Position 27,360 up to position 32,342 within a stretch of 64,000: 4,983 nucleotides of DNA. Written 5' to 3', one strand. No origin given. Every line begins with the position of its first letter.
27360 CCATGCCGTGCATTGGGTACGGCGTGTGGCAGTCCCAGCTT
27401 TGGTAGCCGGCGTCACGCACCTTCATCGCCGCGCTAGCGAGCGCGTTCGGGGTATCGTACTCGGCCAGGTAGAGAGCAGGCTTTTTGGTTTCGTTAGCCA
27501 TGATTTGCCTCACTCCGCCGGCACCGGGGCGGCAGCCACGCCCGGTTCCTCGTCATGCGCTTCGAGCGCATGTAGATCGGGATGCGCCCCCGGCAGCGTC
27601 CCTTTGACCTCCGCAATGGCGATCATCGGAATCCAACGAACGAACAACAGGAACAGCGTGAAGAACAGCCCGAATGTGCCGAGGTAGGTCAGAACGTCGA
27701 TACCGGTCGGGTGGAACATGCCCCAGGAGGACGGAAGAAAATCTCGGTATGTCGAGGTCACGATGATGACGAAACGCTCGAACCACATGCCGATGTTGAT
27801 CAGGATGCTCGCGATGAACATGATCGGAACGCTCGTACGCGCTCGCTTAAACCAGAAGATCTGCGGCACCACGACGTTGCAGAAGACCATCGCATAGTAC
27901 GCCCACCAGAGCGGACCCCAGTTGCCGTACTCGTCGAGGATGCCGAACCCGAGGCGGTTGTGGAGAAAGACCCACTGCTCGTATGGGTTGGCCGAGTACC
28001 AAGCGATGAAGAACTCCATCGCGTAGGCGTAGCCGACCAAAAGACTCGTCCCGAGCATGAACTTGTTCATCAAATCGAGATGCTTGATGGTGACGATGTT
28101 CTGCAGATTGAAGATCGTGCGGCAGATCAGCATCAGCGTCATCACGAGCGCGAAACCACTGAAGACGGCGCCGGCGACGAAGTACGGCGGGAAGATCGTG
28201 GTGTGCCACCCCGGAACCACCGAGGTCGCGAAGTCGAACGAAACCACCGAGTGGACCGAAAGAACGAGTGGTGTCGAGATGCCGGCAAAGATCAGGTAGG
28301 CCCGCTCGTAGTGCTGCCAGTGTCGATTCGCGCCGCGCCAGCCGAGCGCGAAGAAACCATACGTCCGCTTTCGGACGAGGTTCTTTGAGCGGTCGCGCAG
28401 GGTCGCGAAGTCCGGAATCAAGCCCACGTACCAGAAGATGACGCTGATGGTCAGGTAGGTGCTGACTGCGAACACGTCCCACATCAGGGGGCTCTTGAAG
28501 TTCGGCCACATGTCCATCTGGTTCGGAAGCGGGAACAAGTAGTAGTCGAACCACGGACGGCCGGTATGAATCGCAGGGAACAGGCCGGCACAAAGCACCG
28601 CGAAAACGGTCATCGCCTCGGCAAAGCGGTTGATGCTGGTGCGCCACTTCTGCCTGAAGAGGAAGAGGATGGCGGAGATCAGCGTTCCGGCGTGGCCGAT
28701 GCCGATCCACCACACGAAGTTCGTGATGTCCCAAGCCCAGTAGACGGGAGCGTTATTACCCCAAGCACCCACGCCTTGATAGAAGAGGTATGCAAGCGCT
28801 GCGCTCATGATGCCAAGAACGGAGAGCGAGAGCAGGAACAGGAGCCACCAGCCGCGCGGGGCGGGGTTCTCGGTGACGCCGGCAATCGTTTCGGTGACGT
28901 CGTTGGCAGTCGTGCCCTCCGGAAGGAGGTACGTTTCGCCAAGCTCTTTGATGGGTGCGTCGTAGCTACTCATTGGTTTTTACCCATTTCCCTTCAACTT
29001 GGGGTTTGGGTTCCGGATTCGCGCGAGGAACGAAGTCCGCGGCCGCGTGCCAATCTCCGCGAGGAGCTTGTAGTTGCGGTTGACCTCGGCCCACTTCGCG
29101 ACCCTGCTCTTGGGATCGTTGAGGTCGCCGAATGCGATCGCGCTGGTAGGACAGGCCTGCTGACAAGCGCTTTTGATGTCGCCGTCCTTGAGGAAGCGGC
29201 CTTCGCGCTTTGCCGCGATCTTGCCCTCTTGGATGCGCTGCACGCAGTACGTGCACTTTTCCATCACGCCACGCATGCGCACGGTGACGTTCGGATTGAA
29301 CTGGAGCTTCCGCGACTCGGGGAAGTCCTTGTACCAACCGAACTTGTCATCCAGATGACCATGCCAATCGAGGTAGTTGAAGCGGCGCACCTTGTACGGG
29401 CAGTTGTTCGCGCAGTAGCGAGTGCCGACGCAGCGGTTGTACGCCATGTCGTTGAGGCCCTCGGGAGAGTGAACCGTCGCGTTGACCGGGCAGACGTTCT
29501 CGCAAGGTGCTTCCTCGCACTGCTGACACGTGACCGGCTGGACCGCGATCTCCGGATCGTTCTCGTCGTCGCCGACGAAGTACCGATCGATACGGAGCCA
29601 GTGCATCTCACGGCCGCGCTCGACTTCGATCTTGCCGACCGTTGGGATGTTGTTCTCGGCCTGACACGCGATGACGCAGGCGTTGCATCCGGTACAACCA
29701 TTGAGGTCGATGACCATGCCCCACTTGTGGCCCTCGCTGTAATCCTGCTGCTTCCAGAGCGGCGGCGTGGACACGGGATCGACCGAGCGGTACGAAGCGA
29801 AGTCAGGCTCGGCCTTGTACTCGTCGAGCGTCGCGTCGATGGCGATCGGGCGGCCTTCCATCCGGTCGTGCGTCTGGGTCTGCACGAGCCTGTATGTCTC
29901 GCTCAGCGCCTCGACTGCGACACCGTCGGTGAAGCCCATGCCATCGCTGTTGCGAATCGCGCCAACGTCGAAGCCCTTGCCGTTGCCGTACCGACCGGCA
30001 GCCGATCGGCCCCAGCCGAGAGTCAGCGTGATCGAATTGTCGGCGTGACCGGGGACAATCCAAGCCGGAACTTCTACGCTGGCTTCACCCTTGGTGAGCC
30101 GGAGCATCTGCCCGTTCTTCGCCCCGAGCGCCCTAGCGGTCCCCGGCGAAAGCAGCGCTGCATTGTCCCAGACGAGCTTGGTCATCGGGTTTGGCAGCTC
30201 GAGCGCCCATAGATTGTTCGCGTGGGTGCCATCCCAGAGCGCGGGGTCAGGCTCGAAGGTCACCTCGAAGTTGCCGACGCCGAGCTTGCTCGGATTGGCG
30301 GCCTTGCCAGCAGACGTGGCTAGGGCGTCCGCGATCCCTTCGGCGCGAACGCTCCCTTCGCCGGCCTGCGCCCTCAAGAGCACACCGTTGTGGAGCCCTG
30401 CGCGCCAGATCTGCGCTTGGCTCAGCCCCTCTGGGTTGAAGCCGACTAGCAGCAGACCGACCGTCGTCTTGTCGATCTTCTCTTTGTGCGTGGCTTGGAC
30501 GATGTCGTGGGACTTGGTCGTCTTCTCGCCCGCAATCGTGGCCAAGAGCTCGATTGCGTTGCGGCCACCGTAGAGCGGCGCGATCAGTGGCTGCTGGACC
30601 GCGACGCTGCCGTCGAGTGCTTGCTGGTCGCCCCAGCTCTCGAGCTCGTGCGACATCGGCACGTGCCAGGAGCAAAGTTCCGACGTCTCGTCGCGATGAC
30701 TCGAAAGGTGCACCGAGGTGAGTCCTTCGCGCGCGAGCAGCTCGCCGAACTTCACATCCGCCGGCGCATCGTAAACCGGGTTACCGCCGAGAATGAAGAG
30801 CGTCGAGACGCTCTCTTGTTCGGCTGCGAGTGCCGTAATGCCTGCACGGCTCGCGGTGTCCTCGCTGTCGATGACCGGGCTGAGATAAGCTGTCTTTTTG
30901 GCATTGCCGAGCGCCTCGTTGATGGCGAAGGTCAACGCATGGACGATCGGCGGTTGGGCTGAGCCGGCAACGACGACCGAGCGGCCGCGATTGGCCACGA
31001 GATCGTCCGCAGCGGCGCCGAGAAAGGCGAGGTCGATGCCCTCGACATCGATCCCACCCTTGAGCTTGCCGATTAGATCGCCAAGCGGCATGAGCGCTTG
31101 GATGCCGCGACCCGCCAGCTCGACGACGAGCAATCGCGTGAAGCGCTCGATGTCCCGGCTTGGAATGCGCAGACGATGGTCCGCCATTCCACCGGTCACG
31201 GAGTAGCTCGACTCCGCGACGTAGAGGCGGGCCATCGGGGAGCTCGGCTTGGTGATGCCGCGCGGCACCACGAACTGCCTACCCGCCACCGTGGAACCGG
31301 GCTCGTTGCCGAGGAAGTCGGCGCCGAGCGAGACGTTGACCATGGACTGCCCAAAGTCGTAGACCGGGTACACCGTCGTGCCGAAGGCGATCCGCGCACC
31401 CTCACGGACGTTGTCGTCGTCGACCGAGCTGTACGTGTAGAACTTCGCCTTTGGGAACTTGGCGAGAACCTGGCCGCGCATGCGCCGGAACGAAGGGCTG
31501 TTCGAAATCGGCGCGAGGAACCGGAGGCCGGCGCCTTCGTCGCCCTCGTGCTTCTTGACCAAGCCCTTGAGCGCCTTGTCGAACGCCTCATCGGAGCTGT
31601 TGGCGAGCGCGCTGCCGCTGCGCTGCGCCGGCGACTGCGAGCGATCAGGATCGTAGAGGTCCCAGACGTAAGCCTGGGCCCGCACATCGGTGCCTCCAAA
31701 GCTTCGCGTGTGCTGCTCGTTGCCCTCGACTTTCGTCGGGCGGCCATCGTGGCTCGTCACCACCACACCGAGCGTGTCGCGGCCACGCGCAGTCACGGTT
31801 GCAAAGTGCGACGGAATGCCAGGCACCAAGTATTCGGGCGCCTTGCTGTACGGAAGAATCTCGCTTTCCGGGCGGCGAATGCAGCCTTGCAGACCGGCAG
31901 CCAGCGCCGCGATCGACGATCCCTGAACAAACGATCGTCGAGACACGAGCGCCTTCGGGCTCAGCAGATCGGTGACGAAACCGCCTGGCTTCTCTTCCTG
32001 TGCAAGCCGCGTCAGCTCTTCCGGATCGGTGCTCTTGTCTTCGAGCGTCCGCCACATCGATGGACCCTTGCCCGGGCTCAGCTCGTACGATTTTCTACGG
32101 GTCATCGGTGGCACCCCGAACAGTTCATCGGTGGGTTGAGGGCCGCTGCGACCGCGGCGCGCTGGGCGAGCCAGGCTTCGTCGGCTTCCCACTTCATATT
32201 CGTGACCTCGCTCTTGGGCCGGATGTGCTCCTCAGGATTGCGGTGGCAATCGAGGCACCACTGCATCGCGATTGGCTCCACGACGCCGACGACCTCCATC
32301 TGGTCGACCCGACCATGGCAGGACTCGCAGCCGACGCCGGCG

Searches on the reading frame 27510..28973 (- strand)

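Call 65: search_protein_families(library=pfam, proteins=[window:27510-28973:-], max_evalue=0.00001)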
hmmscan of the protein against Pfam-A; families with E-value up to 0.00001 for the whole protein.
window:27510-28973:- (487 aa): 1 family
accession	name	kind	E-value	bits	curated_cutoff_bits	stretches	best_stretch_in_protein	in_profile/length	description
PF03916.19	NrfD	-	2.8e-23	83.5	25.8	1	73-407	5-308/313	Polysulphide reductase, NrfD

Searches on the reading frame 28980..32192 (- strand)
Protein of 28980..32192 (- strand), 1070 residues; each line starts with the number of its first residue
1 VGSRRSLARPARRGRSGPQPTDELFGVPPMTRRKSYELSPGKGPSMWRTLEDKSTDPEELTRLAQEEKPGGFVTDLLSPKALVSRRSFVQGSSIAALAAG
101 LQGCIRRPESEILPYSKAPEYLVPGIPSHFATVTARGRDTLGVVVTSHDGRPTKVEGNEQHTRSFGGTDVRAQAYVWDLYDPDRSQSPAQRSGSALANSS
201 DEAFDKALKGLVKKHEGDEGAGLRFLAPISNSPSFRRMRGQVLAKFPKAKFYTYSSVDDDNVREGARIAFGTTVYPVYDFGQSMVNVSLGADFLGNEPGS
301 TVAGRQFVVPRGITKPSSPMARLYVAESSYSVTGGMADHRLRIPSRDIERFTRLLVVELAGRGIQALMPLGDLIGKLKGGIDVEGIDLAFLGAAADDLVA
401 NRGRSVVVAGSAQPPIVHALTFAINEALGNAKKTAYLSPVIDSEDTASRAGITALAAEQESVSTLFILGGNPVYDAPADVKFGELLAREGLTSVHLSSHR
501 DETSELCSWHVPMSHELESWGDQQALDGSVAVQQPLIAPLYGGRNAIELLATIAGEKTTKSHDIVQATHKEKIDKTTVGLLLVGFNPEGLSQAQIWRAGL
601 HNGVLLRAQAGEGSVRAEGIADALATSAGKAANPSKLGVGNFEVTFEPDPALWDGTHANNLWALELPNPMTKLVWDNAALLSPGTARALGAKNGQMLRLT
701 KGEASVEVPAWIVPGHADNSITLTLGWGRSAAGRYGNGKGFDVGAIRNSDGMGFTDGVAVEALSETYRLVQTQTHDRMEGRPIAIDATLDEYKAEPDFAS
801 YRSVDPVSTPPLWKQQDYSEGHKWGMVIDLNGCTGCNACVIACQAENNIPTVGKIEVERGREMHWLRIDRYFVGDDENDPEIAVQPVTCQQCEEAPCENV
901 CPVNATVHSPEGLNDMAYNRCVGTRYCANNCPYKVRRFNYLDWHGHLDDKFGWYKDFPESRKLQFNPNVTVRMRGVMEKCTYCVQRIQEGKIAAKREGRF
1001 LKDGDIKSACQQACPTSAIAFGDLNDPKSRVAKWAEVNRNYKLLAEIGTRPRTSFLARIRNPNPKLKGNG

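Call 65: search_protein_families(library=pfam, proteins=[window:28980-32192:-], max_evalue=0.00001)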
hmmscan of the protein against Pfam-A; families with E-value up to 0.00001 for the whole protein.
window:28980-32192:- (1070 aa): 2 families
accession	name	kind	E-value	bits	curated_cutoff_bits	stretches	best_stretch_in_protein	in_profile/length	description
PF12838.12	Fer4_7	-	7.6e-15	55.5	27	1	833-905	2-52/52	4Fe-4S dicluster domain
PF13247.11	Fer4_11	-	2.4e-08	34.5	26.2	0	883-939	4-62/100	4Fe-4S dicluster domain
